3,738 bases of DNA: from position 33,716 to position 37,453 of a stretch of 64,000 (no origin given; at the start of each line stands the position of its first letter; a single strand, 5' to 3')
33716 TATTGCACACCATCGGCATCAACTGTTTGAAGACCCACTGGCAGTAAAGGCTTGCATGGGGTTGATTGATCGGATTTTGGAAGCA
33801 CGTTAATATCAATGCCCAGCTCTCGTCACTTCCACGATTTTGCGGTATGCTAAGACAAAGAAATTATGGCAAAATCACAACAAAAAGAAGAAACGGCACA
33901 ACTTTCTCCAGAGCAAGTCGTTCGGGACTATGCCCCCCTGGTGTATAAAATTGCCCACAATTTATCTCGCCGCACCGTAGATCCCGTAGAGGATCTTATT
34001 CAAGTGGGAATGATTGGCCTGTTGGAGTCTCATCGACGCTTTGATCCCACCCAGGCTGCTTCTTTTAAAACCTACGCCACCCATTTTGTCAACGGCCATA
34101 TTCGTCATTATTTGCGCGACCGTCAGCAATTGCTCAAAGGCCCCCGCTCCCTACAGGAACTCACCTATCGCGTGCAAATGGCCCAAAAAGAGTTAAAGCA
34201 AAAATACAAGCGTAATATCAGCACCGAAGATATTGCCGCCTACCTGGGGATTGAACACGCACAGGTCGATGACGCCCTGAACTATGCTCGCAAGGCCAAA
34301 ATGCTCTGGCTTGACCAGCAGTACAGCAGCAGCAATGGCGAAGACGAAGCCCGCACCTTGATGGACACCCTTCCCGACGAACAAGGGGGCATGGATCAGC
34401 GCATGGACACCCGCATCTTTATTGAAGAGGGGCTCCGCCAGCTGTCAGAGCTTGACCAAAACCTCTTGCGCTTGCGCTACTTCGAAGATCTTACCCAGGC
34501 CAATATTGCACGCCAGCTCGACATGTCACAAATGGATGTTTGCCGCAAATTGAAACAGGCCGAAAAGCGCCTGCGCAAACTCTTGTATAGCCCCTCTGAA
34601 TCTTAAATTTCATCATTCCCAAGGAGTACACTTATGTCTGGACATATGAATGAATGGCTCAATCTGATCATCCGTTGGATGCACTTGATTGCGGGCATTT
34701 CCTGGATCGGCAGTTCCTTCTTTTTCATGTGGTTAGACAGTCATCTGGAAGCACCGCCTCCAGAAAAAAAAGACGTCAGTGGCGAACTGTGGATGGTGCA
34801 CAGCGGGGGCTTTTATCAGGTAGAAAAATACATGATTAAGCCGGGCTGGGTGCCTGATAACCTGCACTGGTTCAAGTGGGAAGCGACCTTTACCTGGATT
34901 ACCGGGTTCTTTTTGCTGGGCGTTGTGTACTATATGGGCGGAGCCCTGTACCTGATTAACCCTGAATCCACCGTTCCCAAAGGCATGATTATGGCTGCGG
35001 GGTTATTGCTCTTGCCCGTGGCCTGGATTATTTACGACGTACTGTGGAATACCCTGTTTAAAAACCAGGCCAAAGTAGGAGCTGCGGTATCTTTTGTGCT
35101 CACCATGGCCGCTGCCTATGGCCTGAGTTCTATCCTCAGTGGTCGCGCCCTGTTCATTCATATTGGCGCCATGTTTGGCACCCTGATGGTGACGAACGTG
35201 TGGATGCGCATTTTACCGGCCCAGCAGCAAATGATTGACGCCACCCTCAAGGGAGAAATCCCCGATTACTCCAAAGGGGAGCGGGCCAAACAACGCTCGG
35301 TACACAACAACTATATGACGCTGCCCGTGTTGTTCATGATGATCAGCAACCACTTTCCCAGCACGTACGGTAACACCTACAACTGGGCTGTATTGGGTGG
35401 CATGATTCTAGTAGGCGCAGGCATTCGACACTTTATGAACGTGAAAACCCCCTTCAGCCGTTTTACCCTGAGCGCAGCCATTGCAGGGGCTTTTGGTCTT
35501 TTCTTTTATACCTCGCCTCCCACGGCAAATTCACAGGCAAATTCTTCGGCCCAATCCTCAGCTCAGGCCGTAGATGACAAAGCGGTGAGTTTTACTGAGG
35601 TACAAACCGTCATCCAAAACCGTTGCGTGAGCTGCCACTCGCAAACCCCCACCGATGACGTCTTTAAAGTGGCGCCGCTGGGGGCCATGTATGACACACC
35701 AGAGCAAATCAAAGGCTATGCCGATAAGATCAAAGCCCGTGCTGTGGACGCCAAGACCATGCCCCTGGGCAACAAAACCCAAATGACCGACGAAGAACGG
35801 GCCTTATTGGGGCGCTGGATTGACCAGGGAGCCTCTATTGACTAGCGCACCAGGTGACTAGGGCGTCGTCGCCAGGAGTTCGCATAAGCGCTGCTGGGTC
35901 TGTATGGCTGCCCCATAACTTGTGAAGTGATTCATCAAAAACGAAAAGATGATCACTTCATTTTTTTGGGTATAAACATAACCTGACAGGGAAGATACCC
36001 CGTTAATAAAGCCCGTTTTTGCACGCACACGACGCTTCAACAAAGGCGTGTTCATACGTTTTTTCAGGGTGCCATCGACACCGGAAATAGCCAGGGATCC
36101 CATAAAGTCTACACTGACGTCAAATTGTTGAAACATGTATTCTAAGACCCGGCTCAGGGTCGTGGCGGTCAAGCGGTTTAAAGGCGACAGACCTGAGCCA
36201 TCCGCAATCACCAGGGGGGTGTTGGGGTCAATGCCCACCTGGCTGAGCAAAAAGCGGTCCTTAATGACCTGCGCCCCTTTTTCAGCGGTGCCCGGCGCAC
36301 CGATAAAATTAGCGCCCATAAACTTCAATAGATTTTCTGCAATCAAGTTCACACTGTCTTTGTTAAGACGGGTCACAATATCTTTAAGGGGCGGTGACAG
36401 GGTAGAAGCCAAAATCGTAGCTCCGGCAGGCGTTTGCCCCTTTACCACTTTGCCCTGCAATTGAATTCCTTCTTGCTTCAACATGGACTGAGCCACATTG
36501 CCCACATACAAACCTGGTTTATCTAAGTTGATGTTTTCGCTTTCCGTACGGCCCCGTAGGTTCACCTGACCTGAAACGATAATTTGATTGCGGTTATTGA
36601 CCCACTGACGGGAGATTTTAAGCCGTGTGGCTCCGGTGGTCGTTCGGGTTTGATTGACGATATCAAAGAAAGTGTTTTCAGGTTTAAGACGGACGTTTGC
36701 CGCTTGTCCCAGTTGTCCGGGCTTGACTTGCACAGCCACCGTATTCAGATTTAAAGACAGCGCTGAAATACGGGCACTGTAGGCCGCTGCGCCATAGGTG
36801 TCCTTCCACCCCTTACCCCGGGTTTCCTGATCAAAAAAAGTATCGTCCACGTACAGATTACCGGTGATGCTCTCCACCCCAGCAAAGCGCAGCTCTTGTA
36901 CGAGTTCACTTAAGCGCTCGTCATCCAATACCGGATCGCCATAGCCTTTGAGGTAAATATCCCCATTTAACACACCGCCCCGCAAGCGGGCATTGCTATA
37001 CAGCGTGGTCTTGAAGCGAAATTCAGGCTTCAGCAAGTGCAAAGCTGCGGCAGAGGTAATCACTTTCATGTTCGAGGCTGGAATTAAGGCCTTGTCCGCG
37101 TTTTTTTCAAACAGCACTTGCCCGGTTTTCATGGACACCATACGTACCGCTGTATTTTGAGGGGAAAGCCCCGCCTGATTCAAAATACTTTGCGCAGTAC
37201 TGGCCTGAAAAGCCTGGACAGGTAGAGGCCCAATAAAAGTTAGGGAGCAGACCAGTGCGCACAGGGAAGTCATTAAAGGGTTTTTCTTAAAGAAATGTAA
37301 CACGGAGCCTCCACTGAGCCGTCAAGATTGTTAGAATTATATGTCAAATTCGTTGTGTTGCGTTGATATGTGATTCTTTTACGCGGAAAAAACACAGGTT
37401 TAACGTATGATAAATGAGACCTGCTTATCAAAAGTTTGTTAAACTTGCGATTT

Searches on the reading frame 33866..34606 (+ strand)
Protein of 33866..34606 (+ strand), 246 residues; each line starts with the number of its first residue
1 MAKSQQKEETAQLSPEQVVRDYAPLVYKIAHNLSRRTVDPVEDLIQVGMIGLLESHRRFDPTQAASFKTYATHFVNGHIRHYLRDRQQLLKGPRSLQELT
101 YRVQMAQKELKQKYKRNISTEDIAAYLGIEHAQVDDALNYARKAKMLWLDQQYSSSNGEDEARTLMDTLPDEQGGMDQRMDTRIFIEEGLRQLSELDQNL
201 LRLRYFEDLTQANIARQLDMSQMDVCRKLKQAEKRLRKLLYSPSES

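Call 3: search_protein_families(library=pfam, proteins=[window:33866-34606:+], max_evalue=0.01)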
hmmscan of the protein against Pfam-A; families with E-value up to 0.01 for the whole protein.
window:33866-34606:+ (246 aa): 11 families
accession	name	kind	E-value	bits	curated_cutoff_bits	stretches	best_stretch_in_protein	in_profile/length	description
PF04542.20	Sigma70_r2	-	8e-17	61.2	24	1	19-87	2-69/71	Sigma-70 region 2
PF04545.22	Sigma70_r4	-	9.5e-12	44.7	24.1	1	190-238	2-50/50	Sigma-70, region 4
PF08281.18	Sigma70_r4_2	-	4.6e-09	36.2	25.7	1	187-236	5-54/54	Sigma-70, region 4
PF04539.22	Sigma70_r3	-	5.7e-09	36.4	25.3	1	98-173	1-70/78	Sigma-70 region 3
PF07638.17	Sigma70_ECF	-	2.8e-05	24.5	21.1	1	163-237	105-180/185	ECF sigma factor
PF04967.18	HTH_10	-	0.00021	21.5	23.1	0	114-142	20-48/53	HTH DNA binding domain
PF06530.18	Phage_antitermQ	-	0.0005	20.4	26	0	190-240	60-110/118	Phage antitermination protein Q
PF02001.22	DUF134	-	0.00095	20.1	27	0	199-239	41-81/98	Protein of unknown function DUF134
PF24409.1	wHTH-PRTase_assc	-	0.0027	18.2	27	0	116-158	9-51/83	wHTH-PRTase associated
PF13545.12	HTH_Crp_2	-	0.0028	18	27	0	111-146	16-51/70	Crp-like helix-turn-helix domain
PF18607.7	HTH_54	-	0.0029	18.2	32.3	0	94-142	3-52/92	ParA helix turn helix domain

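Call 4: search_protein_families(library=ncbifam, proteins=[window:33866-34606:+], max_evalue=0.01)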
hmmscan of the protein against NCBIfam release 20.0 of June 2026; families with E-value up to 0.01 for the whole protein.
window:33866-34606:+ (246 aa): 91 families (the best 25 are shown)
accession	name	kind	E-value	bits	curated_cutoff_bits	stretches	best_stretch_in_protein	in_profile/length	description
TIGR02980.1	SigBFG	subfamily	2.9e-52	177.6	234.35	1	16-239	6-225/227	SigB/SigF/SigG family RNA polymerase sigma factor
NF005644.0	PRK07408.1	subfamily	1.9e-44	152.3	261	1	9-241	24-254/258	RNA polymerase sigma factor SigF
NF005514.0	PRK07122.1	subfamily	3.2e-40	138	372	1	5-238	32-261/264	RNA polymerase sigma factor SigF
TIGR02885.1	spore_sigF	equivalog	2.9e-37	128.7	321.45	1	9-238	7-229/231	RNA polymerase sporulation sigma factor SigF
TIGR02941.1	Sigma_B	equivalog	5.7e-37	127.5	315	1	5-239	22-252/255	RNA polymerase sigma factor SigB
TIGR02479.1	FliA_WhiG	subfamily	6.1e-37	127.5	189.6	1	18-240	1-223/224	FliA/WhiG family RNA polymerase sigma factor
NF005413.0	PRK06986.1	subfamily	1e-33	117.2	201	1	4-240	4-236/241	RNA polymerase sigma factor FliA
NF006071.0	PRK08215.1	equivalog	1e-33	117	372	1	14-239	38-256/258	RNA polymerase sporulation sigma factor SigG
NF004052.0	PRK05572.1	subfamily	1.4e-32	113.2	311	1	5-239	27-249/252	SigF/SigG family RNA polymerase sporulation sigma factor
TIGR02937.1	sigma70-ECF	superfamily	1e-30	106.5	42.9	1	16-240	4-165/165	sigma-70 family RNA polymerase sigma factor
NF004935.0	PRK06288.1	equivalog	7.8e-30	104.4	343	1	9-240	29-262/270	RNA polymerase sigma factor WhiG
TIGR02850.1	spore_sigG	equivalog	1.5e-29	103.2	457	1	15-239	36-253/254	RNA polymerase sporulation sigma factor SigG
NF005809.0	PRK07670.1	equivalog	2.3e-26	92.8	326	1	8-241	18-251/255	FliA/WhiG family RNA polymerase sigma factor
TIGR02997.1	Sig70-cyanoRpoD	subfamily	4e-23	82.1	384.5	1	6-237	67-298/298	RNA polymerase sigma factor, RpoD/SigA family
TIGR02394.1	rpoS_proteo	equivalog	1.8e-20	73.7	378.7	1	21-241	54-275/285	RNA polymerase sigma factor RpoS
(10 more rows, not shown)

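Call 74: search_protein_families(library=padloc, proteins=[window:33866-34606:+], max_evalue=0.001)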
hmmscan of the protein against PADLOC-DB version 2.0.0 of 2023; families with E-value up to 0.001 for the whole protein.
window:33866-34606:+ (246 aa): 1 family
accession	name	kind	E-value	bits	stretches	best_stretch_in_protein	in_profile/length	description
PDLC02203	MzaA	-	1.1e-09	35.1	1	24-241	440-657/683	-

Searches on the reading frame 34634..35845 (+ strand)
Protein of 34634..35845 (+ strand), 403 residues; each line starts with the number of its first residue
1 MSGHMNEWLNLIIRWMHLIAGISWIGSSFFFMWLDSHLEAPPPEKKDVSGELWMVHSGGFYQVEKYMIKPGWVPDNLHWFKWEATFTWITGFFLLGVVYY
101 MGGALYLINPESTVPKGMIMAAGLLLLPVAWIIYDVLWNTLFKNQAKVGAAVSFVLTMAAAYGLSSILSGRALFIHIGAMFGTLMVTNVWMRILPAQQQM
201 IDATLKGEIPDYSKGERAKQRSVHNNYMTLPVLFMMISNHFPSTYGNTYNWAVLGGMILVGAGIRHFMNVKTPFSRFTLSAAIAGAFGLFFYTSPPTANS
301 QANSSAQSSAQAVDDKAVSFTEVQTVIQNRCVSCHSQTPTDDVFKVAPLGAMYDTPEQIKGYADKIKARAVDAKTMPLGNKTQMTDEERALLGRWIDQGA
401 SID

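Call 3: search_protein_families(library=pfam, proteins=[window:34634-35845:+], max_evalue=0.01)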
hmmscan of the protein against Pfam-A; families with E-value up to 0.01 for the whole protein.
window:34634-35845:+ (403 aa): 4 families
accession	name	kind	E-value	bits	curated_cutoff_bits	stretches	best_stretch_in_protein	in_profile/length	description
PF06181.16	Urate_ox_N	-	9.3e-104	347.4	26.9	1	4-275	2-274/295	Urate oxidase N-terminal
PF13442.11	Cytochrome_CBB3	-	0.0006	20.5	27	1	322-396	5-68/68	Cytochrome C oxidase, cbb3-type, subunit III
PF14376.11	Haem_bd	-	0.0066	16.9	27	0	303-338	14-49/133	Haem-binding domain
PF00034.26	Cytochrom_C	-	0.0085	17.8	21.3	0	322-397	3-87/90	Cytochrome c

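Call 4: search_protein_families(library=ncbifam, proteins=[window:34634-35845:+], max_evalue=0.01)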
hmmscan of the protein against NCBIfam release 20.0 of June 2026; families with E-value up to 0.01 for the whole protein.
window:34634-35845:+ (403 aa): 0 families

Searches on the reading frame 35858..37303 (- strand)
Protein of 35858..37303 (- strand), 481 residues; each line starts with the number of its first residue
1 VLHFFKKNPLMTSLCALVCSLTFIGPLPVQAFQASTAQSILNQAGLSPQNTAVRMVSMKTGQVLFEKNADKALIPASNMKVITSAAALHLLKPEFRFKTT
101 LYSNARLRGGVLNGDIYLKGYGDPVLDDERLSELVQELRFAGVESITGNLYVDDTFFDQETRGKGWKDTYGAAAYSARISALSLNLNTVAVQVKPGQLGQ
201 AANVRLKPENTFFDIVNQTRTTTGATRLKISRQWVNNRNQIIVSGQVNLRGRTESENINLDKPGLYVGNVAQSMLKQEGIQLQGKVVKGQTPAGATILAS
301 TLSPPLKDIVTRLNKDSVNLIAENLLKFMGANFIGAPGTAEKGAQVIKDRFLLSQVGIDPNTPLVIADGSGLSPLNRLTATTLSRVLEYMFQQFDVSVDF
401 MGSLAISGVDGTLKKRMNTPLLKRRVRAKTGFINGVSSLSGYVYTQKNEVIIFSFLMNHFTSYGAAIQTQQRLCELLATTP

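Call 25: search_protein_families(library=pfam, proteins=[window:35858-37303:-], max_evalue=0.00001)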
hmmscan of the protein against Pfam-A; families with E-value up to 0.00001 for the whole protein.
window:35858-37303:- (481 aa): 1 family
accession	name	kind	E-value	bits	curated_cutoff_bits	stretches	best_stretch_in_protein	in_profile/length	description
PF02113.21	Peptidase_S13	-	2e-106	356.9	22.8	1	38-471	6-435/444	D-Ala-D-Ala carboxypeptidase 3 (S13) family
